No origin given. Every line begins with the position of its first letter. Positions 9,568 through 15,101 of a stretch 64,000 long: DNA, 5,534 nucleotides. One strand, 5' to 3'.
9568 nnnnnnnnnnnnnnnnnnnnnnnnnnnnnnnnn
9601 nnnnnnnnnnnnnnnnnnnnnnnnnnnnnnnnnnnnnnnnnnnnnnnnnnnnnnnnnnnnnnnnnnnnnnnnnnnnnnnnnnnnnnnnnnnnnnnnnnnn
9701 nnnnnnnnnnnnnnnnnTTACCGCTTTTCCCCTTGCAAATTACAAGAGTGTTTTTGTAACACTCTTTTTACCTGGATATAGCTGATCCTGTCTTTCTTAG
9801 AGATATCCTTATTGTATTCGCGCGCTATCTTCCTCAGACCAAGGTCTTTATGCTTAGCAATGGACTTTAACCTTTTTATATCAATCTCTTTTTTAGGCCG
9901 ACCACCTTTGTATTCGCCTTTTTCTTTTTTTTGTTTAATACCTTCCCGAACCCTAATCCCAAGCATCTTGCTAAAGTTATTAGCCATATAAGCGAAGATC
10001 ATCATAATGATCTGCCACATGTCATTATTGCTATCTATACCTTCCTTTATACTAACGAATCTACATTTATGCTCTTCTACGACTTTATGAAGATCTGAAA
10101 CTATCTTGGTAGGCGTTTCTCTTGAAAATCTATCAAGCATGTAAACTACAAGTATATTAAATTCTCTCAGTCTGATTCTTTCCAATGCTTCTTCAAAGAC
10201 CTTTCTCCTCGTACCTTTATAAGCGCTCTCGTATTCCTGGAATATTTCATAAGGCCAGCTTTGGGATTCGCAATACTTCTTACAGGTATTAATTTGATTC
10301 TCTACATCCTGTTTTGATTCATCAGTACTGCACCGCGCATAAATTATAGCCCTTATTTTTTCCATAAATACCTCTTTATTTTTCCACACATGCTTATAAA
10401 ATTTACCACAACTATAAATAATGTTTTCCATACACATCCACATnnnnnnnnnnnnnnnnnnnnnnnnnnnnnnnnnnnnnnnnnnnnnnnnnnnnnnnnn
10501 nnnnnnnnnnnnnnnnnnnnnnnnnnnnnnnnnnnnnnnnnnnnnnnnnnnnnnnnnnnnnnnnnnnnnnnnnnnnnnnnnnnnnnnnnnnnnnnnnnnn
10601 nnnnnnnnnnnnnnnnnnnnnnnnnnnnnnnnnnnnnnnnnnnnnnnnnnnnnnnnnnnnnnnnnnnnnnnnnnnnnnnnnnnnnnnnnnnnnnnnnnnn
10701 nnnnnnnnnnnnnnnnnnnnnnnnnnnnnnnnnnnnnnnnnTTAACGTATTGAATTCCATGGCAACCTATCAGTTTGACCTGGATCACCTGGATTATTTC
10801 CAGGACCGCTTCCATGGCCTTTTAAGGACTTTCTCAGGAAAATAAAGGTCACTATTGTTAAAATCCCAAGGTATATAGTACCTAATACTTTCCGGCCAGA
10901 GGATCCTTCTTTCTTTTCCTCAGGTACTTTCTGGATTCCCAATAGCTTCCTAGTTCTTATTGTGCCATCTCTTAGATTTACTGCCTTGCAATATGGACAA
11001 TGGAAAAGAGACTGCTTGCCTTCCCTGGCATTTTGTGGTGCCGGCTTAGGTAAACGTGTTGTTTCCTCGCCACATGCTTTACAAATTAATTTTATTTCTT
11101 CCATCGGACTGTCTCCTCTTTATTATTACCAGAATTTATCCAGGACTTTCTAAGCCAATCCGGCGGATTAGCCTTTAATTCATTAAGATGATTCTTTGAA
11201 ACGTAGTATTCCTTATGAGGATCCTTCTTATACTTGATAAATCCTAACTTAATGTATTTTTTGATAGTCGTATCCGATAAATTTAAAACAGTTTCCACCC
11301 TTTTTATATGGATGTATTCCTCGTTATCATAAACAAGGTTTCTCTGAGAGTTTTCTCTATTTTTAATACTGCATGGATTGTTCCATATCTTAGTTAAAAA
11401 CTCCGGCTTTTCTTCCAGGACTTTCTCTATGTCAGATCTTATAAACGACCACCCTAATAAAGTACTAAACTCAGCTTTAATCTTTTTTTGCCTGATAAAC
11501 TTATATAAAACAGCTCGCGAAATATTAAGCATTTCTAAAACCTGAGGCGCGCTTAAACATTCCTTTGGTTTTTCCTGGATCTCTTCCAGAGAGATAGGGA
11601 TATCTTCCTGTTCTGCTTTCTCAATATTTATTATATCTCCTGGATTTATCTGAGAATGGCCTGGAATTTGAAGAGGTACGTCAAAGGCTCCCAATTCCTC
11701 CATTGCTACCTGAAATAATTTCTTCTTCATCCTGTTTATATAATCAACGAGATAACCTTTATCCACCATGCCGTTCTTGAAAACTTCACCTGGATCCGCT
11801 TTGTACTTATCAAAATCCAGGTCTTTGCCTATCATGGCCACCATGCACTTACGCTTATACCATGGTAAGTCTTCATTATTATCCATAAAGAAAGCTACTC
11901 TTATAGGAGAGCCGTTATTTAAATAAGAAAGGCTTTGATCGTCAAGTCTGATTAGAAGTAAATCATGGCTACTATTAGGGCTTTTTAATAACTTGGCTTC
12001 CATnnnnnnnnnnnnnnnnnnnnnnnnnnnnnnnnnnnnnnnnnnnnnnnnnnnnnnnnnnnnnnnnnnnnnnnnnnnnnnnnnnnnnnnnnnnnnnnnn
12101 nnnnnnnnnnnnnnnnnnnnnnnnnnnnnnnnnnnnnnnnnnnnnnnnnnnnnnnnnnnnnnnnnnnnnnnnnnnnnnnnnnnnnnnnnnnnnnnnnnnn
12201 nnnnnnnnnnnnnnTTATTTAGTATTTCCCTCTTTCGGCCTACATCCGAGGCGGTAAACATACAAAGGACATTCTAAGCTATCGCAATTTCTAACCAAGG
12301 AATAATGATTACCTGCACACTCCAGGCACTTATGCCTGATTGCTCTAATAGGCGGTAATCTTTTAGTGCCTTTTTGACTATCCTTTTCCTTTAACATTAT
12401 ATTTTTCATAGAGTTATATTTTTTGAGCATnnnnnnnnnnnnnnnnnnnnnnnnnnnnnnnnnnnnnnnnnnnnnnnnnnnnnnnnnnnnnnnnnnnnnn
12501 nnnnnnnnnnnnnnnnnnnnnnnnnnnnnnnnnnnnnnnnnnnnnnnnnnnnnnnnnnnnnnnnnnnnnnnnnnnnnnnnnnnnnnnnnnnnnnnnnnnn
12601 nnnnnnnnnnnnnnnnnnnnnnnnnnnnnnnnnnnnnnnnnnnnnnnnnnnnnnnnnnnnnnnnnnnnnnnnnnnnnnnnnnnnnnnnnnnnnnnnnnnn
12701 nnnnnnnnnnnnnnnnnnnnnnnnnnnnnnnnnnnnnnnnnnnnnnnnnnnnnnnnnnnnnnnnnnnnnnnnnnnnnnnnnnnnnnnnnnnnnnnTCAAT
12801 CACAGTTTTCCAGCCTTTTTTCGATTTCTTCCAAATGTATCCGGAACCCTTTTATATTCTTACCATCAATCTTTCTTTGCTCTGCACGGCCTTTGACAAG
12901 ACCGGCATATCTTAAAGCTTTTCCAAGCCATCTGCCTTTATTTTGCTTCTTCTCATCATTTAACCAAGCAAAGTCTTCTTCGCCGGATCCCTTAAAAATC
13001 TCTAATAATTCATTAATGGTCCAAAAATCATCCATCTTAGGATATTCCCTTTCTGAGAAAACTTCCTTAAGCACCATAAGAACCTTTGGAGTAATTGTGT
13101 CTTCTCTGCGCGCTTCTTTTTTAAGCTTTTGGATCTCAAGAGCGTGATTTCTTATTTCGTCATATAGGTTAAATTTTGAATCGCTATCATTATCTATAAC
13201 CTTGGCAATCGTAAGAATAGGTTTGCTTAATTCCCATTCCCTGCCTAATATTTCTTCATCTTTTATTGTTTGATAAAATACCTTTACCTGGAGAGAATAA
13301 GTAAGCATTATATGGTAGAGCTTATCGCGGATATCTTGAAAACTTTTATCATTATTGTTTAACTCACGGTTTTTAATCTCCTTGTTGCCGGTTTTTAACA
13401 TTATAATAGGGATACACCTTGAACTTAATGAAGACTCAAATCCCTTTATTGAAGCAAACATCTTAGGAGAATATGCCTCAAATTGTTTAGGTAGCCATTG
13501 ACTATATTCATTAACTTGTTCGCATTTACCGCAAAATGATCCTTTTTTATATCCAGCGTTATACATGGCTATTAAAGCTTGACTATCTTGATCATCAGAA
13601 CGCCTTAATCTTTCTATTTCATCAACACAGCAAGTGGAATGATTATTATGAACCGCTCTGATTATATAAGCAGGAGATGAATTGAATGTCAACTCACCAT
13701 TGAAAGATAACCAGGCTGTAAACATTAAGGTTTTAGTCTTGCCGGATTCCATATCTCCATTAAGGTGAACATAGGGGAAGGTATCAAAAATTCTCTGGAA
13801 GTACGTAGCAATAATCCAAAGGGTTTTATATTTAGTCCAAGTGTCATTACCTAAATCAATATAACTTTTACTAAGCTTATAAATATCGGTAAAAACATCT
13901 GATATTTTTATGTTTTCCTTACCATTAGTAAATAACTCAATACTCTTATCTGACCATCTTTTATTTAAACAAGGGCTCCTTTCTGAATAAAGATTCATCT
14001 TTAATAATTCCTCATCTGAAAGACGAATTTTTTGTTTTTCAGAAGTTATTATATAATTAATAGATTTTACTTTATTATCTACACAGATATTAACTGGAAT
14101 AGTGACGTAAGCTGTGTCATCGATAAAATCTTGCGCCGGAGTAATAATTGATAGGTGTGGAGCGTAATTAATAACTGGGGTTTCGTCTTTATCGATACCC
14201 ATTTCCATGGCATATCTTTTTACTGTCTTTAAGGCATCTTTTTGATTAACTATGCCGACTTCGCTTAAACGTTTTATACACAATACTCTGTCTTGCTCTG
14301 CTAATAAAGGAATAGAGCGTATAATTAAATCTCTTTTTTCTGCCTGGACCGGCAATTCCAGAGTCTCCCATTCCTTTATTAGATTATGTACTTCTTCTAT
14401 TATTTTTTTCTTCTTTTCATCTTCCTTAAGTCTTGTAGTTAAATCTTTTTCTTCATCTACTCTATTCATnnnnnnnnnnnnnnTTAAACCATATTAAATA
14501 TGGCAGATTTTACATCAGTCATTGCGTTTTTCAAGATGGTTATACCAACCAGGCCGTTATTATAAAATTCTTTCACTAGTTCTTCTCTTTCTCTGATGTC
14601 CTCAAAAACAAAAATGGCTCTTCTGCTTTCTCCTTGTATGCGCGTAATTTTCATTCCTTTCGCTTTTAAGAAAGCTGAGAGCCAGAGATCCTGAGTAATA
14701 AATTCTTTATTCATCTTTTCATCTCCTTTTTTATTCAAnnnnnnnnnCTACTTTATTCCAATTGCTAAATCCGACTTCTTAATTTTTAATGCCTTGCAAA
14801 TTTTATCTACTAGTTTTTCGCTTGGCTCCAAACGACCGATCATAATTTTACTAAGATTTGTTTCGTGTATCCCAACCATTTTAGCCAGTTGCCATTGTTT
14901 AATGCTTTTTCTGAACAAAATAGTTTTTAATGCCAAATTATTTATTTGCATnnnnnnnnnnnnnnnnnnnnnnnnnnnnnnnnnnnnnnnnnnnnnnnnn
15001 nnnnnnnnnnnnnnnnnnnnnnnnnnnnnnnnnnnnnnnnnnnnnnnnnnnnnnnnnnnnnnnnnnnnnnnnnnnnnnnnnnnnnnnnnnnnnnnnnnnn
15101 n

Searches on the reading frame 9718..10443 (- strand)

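Call 8: search_protein_families(library=pfam, proteins=[window:9718-10443:-], max_evalue=0.01)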
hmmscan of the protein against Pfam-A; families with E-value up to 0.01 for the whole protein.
window:9718-10443:- (241 aa): 1 family
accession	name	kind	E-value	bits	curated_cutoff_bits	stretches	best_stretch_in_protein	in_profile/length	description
PF00239.26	Resolvase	-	9.2e-30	104.1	23.3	1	32-177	1-144/145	Resolvase, N terminal domain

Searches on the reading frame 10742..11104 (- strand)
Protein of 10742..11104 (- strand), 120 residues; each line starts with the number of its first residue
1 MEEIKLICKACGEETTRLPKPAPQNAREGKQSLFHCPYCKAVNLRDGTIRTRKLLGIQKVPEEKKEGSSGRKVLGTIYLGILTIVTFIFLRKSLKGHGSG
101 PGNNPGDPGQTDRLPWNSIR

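Call 8: search_protein_families(library=pfam, proteins=[window:10742-11104:-], max_evalue=0.01)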
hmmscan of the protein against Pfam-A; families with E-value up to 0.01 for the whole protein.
window:10742-11104:- (120 aa): 1 family
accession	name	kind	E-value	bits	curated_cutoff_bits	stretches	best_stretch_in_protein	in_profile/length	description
PF13248.11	Zn_ribbon_3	-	0.0032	17.3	27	0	35-47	4-15/26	zinc-ribbon domain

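Call 10: search_protein_families(library=phrogs, proteins=[window:10742-11104:-], max_evalue=0.1)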
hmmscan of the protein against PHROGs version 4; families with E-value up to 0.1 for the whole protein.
window:10742-11104:- (120 aa): 2 families
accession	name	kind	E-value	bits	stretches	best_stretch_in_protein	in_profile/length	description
phrog_1257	-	moron, auxiliary metabolic gene and host takeover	0.0088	17.3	1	2-42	28-67/97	ribosome associated inhibitor A; zinc finger domain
phrog_10675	-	unknown function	0.048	14.9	1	3-41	3-39/98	-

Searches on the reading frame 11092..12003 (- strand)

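Call 4: search_protein_families(library=pfam, proteins=[window:11092-12003:-], max_evalue=1)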
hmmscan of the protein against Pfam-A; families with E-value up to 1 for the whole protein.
window:11092-12003:- (303 aa): 5 families
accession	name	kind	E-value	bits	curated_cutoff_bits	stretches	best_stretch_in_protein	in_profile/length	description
PF12728.13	HTH_17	-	9.9e-12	45.4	27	2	150-199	2-50/51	Helix-turn-helix domain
PF19460.4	DUF5997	-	0.00093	19.8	27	1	263-287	21-45/108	Family of unknown function (DUF5997)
PF08280.17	HTH_Mga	-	0.0071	16.8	23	1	222-251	12-40/59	M protein trans-acting positive regulator (MGA) HTH domain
PF15943.11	YdaS_toxin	-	0.041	14.1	30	0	152-179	11-39/65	Bacterial toxin YdaS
PF08279.18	HTH_11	-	0.043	14.1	25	0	228-252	13-37/55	HTH domain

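Call 10: search_protein_families(library=phrogs, proteins=[window:11092-12003:-], max_evalue=0.1)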
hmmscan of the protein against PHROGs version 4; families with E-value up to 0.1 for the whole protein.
window:11092-12003:- (303 aa): 10 families
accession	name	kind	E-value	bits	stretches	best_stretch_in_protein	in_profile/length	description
phrog_66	-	integration and excision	9.5e-09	36.4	1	136-201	80-145/412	excisionase and transcriptional regulator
phrog_2907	-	integration and excision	1.5e-06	29.6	1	228-292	4-69/117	excisionase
phrog_6401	-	DNA, RNA and nucleotide metabolism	0.00027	21.8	0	225-272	4-51/64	DNA binding protein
phrog_4494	-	unknown function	0.0025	19.3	0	228-284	16-76/109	-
phrog_4691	-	integration and excision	0.0039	18.2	1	147-200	16-69/78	excisionase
phrog_9440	-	unknown function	0.0093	16.8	0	142-180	48-86/166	-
phrog_9834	-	integration and excision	0.035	15.4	0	221-269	18-67/86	excisionase and transcriptional regulator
phrog_10045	-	DNA, RNA and nucleotide metabolism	0.036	14.9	0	215-254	5-44/74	HTH DNA binding protein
phrog_125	-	DNA, RNA and nucleotide metabolism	0.048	14.2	0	138-178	168-208/254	DNA invertase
phrog_668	-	DNA, RNA and nucleotide metabolism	0.097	13.3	0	225-272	58-105/181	HTH DNA binding protein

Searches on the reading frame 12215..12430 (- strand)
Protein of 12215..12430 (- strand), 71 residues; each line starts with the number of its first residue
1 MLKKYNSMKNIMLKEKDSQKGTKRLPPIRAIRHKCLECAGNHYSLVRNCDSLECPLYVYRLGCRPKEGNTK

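Call 4: search_protein_families(library=pfam, proteins=[window:12215-12430:-], max_evalue=1)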
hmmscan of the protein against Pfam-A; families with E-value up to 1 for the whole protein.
window:12215-12430:- (71 aa): 1 family
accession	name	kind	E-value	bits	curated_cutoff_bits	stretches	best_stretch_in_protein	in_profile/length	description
PF14260.11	zf-C4pol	-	0.01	16.5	28.9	1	28-57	38-67/70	C4-type zinc-finger of DNA polymerase delta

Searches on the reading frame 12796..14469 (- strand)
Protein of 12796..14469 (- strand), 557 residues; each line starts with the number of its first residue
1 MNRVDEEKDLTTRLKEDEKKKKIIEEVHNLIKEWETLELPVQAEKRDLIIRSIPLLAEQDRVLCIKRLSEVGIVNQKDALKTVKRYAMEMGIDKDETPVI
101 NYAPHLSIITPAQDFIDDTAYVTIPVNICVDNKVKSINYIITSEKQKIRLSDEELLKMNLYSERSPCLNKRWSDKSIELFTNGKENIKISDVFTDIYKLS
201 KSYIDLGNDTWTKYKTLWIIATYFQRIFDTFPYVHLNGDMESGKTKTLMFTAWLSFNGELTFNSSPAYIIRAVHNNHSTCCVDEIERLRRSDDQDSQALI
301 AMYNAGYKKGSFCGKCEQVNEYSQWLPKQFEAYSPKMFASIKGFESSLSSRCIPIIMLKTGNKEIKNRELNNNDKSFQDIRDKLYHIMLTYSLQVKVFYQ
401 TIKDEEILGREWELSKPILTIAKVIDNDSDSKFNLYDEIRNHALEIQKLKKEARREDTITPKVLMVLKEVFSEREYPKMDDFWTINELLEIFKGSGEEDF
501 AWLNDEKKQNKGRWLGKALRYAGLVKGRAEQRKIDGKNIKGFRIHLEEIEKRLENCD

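Call 4: search_protein_families(library=pfam, proteins=[window:12796-14469:-], max_evalue=1)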
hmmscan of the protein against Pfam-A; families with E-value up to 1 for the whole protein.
window:12796-14469:- (557 aa): 3 families
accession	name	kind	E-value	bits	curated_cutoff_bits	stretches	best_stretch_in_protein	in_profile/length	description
PF01121.26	CoaE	-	0.17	12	27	1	15-85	74-143/180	Dephospho-CoA kinase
PF17538.8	C_LFY_FLO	-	0.18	11.9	25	1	421-484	23-89/169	DNA Binding Domain (C-terminal) Leafy/Floricaula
PF01361.26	Tautomerase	-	0.25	11.7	22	1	16-33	12-29/60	Tautomerase enzyme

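Call 5: search_protein_families(library=padloc, proteins=[window:12796-14469:-], max_evalue=1)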
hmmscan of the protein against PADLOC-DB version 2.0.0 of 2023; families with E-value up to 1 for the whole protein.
window:12796-14469:- (557 aa): 0 families

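Call 10: search_protein_families(library=phrogs, proteins=[window:12796-14469:-], max_evalue=0.1)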
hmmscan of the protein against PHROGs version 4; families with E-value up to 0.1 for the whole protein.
window:12796-14469:- (557 aa): 0 families

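Call 11: search_protein_families(library=ncbifam, proteins=[window:12796-14469:-], max_evalue=1)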
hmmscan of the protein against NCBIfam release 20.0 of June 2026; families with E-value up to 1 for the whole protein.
window:12796-14469:- (557 aa): 0 families

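Call 69: find_related_loci(query=window:12796-14469:-, collection=viral_contigs, flank=8000)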
Query window:12796-14469:- (557 aa) in viral_contigs; peptide patterns used: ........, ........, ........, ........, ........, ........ (x = any residue, [..] = any of these).
85 stretches matched a pattern, but none encodes a relative of the query by tblastn (E <= 1e-3).
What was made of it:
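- Tried and rejected: A search of IMG/VR, intended to compare cargo slots, found none (call 69).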

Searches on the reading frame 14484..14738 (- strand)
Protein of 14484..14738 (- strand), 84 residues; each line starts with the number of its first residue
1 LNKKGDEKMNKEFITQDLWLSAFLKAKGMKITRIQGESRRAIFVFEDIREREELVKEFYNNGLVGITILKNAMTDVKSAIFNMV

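Call 4: search_protein_families(library=pfam, proteins=[window:14484-14738:-], max_evalue=1)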
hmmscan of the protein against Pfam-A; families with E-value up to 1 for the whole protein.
window:14484-14738:- (84 aa): 1 family
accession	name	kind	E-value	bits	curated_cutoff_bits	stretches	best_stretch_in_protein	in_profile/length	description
PF18903.5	DUF5659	-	1.4e-10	41.3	23.6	1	10-78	1-71/75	Domain of unknown function (DUF5659)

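Call 10: search_protein_families(library=phrogs, proteins=[window:14484-14738:-], max_evalue=0.1)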
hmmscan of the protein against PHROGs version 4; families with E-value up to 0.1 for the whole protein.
window:14484-14738:- (84 aa): 1 family
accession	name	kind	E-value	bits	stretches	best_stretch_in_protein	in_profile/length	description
phrog_31640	-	unknown function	0.0057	17.5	0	48-63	7-22/58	-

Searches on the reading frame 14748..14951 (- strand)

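Call 4: search_protein_families(library=pfam, proteins=[window:14748-14951:-], max_evalue=1)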
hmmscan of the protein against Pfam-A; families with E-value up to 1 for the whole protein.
window:14748-14951:- (67 aa): 5 families
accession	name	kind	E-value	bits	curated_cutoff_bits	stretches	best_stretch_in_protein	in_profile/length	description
PF13443.12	HTH_26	-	2e-07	31.6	22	1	8-63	2-58/63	Cro/C1-type HTH DNA-binding domain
PF01381.28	HTH_3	-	6.4e-07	29.8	23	1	17-60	10-53/55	Helix-turn-helix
PF13560.12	HTH_31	-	0.00015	22.5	27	1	18-57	16-56/64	Helix-turn-helix domain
PF12844.13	HTH_19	-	0.016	15.5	30.2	1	15-62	11-58/64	Helix-turn-helix domain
PF13744.12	HTH_37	-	0.03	14.6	27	1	12-56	27-69/80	Helix-turn-helix domain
